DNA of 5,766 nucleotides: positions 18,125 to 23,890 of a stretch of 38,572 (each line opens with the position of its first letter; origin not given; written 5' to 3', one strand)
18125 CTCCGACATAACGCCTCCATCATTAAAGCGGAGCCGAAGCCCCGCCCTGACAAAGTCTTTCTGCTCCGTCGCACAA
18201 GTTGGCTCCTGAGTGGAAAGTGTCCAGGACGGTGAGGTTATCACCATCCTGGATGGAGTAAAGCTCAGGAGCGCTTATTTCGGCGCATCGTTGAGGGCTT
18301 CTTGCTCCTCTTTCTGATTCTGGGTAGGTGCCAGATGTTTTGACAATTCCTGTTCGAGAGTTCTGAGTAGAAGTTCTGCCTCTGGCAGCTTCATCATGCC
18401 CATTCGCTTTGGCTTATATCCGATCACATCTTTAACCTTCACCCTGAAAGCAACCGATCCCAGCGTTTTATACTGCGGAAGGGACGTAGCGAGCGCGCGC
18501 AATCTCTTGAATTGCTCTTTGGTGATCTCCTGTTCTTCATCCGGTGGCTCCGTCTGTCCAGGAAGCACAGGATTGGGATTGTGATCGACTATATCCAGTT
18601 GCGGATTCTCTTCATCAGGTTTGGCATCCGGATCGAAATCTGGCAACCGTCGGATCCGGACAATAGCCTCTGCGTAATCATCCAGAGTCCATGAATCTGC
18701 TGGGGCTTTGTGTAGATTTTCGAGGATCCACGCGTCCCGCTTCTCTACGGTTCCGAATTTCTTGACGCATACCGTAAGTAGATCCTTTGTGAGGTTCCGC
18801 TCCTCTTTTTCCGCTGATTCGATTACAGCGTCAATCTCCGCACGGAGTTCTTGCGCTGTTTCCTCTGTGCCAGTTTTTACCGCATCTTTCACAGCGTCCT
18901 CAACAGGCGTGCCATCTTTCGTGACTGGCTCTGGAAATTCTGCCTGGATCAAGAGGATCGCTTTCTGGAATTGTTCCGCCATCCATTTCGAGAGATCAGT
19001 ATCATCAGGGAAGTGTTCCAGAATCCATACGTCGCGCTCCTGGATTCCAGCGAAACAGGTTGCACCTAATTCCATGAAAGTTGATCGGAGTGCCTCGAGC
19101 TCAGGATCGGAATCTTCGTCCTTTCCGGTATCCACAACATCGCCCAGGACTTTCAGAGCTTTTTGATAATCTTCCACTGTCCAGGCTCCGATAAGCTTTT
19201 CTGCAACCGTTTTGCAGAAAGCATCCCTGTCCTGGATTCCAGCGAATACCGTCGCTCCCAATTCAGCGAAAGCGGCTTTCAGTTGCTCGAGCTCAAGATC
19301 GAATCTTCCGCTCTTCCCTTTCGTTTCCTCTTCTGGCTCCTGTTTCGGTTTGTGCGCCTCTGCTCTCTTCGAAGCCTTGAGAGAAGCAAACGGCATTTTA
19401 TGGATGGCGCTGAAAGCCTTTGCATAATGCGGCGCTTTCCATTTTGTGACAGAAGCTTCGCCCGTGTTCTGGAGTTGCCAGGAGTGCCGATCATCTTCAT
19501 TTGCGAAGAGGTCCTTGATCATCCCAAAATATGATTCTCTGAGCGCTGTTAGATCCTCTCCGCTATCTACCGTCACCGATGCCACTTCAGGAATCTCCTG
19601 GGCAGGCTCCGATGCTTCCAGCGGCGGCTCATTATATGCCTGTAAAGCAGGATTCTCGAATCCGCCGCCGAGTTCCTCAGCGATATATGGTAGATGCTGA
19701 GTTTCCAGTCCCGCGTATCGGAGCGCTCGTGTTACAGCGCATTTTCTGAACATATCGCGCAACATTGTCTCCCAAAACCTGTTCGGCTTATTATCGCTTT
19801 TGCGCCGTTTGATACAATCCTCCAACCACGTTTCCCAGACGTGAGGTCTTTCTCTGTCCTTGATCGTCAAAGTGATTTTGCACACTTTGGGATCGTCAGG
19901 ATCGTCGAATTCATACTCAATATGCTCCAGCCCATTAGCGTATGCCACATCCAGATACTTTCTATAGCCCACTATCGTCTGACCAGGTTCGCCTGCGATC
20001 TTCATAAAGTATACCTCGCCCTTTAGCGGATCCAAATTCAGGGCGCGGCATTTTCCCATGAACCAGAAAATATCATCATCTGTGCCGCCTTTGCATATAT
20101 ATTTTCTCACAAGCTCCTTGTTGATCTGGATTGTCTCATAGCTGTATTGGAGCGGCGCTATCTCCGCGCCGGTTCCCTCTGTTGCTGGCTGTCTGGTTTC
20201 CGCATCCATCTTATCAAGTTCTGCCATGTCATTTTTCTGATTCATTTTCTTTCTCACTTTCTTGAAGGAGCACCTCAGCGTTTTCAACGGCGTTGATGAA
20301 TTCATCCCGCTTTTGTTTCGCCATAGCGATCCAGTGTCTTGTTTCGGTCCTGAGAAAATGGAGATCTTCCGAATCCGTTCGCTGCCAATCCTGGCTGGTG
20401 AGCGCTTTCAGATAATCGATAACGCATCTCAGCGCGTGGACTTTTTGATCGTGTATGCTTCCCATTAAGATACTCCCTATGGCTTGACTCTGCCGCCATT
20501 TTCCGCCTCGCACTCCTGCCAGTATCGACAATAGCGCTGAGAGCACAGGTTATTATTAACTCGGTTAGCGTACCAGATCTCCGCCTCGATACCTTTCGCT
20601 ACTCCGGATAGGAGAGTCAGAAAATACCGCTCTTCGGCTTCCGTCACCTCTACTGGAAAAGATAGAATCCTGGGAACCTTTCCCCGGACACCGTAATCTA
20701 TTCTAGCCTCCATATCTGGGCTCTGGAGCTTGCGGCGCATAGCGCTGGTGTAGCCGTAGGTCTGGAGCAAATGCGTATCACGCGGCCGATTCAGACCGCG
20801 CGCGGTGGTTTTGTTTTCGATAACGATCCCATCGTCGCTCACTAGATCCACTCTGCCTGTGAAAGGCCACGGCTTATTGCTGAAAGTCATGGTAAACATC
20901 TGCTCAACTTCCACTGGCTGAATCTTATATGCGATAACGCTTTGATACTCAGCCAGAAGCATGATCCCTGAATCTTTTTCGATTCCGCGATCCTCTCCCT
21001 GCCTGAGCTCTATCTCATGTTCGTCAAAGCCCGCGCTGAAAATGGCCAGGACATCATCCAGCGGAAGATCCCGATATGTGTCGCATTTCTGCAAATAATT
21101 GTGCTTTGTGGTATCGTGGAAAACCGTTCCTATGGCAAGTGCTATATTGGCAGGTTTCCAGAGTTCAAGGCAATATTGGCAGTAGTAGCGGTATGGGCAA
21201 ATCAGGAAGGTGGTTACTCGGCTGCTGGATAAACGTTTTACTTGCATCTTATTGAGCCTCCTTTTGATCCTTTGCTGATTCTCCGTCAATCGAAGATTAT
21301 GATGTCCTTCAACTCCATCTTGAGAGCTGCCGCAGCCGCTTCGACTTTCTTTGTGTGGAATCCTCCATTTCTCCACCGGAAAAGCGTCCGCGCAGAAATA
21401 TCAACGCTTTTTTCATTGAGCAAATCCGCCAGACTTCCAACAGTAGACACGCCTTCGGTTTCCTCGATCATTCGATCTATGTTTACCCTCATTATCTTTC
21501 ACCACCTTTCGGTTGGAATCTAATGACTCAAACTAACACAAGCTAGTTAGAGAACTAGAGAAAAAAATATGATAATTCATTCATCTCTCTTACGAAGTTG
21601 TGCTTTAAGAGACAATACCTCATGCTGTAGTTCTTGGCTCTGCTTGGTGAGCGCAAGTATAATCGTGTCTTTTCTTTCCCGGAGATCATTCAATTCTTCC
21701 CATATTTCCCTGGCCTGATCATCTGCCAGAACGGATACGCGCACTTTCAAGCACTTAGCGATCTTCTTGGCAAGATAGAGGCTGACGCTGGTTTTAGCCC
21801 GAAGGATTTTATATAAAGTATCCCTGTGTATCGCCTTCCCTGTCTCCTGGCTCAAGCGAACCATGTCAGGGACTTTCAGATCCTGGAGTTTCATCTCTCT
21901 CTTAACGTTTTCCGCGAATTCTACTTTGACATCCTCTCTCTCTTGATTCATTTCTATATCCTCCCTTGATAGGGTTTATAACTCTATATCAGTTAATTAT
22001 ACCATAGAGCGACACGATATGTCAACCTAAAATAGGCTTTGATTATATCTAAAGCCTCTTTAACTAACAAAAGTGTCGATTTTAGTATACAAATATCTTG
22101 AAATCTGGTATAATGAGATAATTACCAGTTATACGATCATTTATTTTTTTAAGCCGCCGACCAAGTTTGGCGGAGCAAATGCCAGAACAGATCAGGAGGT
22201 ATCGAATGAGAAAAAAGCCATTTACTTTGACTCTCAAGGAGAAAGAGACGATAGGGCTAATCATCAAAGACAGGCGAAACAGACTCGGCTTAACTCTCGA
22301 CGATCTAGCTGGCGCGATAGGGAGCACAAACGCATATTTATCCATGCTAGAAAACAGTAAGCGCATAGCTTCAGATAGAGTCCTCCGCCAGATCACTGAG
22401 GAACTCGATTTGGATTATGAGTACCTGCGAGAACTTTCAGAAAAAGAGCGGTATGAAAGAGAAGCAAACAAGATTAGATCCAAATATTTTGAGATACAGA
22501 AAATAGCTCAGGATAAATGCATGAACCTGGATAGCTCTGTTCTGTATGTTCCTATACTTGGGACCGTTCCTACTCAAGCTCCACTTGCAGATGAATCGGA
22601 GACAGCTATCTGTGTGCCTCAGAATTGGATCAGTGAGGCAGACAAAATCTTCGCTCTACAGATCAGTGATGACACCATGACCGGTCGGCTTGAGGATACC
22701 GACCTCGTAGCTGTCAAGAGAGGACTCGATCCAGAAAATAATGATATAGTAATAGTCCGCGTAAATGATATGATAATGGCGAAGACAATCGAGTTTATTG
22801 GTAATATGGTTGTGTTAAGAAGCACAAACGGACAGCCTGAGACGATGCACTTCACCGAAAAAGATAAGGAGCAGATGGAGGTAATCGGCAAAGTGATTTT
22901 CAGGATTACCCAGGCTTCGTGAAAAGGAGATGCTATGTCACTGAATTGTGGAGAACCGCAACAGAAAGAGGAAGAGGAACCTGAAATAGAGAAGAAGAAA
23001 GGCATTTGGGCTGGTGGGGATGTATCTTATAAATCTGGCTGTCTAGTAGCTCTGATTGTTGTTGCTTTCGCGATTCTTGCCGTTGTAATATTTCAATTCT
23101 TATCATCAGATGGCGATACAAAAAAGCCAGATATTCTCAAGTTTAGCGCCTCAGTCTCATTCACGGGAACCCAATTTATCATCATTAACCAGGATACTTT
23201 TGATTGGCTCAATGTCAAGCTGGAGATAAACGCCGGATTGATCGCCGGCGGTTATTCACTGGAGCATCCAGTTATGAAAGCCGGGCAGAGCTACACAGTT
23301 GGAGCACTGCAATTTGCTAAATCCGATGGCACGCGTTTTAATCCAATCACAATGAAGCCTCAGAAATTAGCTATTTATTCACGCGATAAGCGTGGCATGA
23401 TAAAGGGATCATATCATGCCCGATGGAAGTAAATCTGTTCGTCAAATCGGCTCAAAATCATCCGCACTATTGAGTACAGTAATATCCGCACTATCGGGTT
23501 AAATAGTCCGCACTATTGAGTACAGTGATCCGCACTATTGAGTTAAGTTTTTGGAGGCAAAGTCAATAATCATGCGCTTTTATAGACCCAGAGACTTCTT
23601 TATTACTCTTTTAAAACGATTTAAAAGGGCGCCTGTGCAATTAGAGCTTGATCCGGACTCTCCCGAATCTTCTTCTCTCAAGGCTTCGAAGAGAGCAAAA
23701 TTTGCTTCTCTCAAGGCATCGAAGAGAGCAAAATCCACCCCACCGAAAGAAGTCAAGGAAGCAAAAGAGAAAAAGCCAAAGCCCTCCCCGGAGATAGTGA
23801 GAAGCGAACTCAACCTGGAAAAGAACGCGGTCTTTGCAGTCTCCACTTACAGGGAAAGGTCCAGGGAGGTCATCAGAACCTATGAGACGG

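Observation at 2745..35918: Dispersed family of a 33-nt imperfect palindrome (~15 copies) that no annotated feature explains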

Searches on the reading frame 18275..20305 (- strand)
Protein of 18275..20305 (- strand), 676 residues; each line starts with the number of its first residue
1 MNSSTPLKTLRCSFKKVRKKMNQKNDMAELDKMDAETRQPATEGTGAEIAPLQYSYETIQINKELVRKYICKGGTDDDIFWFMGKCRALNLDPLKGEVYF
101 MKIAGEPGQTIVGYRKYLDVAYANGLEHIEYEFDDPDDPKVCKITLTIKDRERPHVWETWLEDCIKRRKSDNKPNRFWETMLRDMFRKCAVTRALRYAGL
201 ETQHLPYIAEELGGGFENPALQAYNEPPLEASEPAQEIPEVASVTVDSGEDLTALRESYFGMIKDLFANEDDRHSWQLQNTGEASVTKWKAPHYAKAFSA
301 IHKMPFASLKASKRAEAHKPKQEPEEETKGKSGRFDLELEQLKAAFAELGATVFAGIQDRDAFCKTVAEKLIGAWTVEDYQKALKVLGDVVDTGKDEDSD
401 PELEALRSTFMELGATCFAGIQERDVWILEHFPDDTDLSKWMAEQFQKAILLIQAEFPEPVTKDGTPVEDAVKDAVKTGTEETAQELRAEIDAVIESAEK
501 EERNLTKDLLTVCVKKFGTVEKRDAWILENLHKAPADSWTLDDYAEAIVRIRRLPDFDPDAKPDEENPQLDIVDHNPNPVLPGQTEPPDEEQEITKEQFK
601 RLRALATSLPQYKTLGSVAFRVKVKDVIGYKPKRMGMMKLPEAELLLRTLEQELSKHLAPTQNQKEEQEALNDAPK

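Call 10: search_protein_families(library=phrogs, proteins=[window:18275-20305:-], max_evalue=0.001)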
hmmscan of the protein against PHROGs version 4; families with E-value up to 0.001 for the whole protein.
window:18275-20305:- (676 aa): 5 families
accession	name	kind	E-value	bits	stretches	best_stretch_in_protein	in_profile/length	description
phrog_10056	-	DNA, RNA and nucleotide metabolism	4.9e-17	63.3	1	66-329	30-296/302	RecT-like ssDNA annealing protein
phrog_2780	-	DNA, RNA and nucleotide metabolism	2.3e-15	57.9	2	170-393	171-315/369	RecT-like ssDNA annealing protein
phrog_252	-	DNA, RNA and nucleotide metabolism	2.3e-12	48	1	75-198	43-168/263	Bet-like ssDNA annealing protein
phrog_2449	-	DNA, RNA and nucleotide metabolism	6.2e-08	33.5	1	139-237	119-220/301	single strand annealing protein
phrog_2760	-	DNA, RNA and nucleotide metabolism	9.7e-07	29.5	0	54-114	12-74/257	RecT-like ssDNA annealing protein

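Call 11: search_protein_families(library=pfam, proteins=[window:18275-20305:-], max_evalue=0.01)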
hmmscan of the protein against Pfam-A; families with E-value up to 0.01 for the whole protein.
window:18275-20305:- (676 aa): 1 family
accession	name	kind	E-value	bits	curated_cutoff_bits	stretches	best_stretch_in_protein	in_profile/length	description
PF03837.19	RecT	-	5.5e-23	82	24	1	59-214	4-188/198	RecT family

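Call 18: find_homologous_proteins(query=window:18275-20305:-)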
Query window:18275-20305:- (676 aa): 2 proteins with E <= 0.001 among 8000 candidates.
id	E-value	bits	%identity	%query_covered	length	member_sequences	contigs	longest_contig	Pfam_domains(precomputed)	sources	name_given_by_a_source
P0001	0.0e+0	1499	100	97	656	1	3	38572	PF03837.20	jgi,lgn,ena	-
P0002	1.3e-90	323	50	41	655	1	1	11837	PF03837.20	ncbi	-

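Call 19: find_encoding_contigs(protein=P0001, flank=10000, max_places=6)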
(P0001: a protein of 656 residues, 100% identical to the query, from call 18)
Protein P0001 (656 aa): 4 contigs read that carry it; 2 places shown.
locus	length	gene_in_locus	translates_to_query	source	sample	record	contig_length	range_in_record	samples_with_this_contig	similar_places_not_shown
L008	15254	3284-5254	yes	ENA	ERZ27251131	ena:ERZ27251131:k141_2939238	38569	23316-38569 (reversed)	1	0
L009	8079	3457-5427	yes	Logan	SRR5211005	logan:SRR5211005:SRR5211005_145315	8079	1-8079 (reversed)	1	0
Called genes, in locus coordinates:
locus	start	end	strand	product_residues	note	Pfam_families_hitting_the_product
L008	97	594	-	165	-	-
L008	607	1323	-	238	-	PF01381:HTH_3, PF12844:HTH_19 (faint), PF13560:HTH_31 (faint), PF00717:Peptidase_S24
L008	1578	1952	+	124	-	-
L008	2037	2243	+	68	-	-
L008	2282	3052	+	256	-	PF12705:PDDEXK_1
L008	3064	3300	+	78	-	-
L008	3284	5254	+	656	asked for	PF03837:RecT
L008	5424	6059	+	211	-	PF05063:MT-A70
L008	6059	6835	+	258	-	-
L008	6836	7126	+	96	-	-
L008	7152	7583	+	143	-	-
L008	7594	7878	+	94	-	-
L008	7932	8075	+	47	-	-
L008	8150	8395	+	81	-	-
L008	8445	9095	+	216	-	-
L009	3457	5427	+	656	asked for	PF03837:RecT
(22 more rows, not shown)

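Call 20: find_encoding_contigs(protein=P0002, flank=10000, max_places=6)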
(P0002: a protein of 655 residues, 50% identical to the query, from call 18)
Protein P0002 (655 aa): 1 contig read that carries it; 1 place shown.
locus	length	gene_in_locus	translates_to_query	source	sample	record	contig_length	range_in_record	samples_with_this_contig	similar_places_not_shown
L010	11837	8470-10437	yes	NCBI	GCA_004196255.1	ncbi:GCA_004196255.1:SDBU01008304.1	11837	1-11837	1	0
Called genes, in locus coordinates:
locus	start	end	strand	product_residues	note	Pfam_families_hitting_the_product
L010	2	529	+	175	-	?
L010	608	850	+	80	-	-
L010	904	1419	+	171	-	-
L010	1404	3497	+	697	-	PF04488:Gly_transf_sug (weak), PF00534:Glycos_transf_1, PF13692:Glyco_trans_1_4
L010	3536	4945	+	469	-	PF12708:Pect-lyase_RHGA_epim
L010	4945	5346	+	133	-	PF08291:Peptidase_M15_3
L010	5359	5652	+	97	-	-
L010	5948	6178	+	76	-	-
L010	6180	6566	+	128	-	-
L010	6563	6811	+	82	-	-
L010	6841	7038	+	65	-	PF13443:HTH_26 (weak), PF01381:HTH_3 (weak)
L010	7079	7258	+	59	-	-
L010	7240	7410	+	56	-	-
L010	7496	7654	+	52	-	-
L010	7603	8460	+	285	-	PF12705:PDDEXK_1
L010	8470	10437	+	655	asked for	PF03837:RecT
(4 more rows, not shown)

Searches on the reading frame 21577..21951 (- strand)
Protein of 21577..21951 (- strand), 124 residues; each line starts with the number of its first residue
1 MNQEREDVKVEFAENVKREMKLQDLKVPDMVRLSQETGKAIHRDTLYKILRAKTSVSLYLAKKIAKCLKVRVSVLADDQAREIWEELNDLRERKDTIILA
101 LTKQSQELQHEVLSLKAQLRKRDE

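Call 64: search_protein_families(library=pfam, proteins=[window:21577-21951:-], max_evalue=0.01)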
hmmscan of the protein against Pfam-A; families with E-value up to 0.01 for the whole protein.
window:21577-21951:- (124 aa): 1 family
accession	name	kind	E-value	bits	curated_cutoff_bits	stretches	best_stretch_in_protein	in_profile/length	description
PF01381.28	HTH_3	-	0.00051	20.5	23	1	33-73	15-53/55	Helix-turn-helix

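Call 65: search_protein_families(library=phrogs, proteins=[window:21577-21951:-], max_evalue=0.001)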
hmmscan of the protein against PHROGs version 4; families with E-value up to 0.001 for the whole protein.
window:21577-21951:- (124 aa): 1 family
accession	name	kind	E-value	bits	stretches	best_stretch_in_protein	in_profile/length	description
phrog_2967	-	transcription regulation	0.00012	22.7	1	8-113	7-99/225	transcriptional regulator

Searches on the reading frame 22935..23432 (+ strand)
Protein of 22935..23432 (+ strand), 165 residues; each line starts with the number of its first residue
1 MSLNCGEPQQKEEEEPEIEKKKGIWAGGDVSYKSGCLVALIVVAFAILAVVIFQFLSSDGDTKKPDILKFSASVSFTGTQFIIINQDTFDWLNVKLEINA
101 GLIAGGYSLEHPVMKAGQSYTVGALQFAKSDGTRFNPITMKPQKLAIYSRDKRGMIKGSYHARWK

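Call 64: search_protein_families(library=pfam, proteins=[window:22935-23432:+], max_evalue=0.01)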
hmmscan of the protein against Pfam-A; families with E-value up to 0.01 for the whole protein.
window:22935-23432:+ (165 aa): 0 families

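Call 65: search_protein_families(library=phrogs, proteins=[window:22935-23432:+], max_evalue=0.001)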
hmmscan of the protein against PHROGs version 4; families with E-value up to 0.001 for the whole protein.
window:22935-23432:+ (165 aa): 0 families

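Call 91: search_protein_families(library=ncbifam, proteins=[window:22935-23432:+], max_evalue=0.01)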
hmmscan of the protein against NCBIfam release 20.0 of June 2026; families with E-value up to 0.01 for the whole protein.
window:22935-23432:+ (165 aa): 1 family
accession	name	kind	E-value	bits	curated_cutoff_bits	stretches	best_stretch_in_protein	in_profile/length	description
NF007180.0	PRK09612.1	equivalog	0.0033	17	265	1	84-122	141-179/238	50S ribosomal protein L2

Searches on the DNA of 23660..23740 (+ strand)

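Call 81: search_dna_similar(query=window:23660-23740:+, collection=phages, mode=distant, max_evalue=1, max_rows=15)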
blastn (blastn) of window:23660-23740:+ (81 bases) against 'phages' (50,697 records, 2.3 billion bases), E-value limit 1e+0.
No match.

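Call 82: search_dna_similar(query=window:23660-23740:+, collection=plasmids, mode=distant, max_evalue=1, max_rows=15)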
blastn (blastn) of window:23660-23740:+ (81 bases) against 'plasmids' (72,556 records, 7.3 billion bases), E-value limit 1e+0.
Records with a match: 1; places in all: 1; records where one place covers at least 80% of the query: 0.
Best place of each record, by identity: 80-90% 1.
By first word of the organism name: Serratia 1.
By predicted mobility (MOB-suite, as given by PLSDB): conjugative 1.
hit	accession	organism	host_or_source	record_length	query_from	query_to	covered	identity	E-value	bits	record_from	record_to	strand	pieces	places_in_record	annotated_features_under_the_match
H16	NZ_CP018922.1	Serratia marcescens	Homo sapiens,University of Michigan ...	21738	5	46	52%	81.0%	2e-1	41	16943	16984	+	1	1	helix-turn-helix transcriptional regulator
